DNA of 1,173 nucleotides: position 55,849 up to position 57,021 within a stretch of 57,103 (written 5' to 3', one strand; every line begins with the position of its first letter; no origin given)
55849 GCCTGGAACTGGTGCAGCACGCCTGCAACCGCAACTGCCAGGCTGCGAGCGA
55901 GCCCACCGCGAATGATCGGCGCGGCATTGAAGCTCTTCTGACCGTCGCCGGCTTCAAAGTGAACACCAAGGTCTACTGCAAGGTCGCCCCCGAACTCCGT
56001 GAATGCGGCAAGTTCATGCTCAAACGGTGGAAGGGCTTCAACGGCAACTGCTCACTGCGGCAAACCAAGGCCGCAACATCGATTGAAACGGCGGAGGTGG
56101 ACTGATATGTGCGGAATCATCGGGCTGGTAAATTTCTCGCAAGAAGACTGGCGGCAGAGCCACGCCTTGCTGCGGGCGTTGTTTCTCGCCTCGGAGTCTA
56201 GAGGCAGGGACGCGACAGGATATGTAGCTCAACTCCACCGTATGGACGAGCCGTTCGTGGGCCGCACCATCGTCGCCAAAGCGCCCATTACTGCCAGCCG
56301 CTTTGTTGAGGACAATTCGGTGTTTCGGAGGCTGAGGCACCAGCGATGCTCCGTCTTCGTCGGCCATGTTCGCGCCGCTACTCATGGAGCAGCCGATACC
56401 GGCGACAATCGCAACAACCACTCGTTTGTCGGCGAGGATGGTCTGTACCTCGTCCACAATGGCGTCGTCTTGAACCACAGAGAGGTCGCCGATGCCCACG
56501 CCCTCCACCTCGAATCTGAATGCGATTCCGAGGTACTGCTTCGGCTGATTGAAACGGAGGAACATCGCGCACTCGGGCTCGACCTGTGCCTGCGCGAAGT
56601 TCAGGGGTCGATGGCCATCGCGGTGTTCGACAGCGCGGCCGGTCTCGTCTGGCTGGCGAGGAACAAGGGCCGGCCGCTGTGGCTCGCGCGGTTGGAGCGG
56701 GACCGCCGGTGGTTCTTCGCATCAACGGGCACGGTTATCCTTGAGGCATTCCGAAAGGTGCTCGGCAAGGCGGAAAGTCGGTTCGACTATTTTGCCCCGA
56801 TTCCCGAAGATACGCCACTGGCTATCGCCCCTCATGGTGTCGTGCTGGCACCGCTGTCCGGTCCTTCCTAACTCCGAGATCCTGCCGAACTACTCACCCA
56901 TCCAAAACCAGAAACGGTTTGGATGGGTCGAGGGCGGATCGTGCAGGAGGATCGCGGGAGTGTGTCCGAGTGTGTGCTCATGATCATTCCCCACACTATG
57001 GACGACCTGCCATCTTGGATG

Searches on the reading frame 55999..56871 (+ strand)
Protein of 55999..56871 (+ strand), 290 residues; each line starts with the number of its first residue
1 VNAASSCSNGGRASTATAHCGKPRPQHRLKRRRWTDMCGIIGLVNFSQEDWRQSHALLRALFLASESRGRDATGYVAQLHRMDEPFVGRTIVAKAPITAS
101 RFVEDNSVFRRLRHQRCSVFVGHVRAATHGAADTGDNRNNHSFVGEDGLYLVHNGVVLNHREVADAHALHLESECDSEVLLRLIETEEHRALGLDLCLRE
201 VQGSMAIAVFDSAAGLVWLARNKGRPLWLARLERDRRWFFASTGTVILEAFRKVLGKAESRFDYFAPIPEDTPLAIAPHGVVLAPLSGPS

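Call 27: search_protein_families(library=pfam, proteins=[window:55999-56871:+], max_evalue=0.001)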
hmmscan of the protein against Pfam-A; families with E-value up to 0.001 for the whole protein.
window:55999-56871:+ (290 aa): 2 families
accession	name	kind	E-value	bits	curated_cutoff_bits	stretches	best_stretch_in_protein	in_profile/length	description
PF13522.11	GATase_6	-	2e-13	50.9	27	1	116-242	9-129/130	Glutamine amidotransferase domain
PF13537.11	GATase_7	-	3.6e-11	43.6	25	1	143-247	16-121/123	Glutamine amidotransferase domain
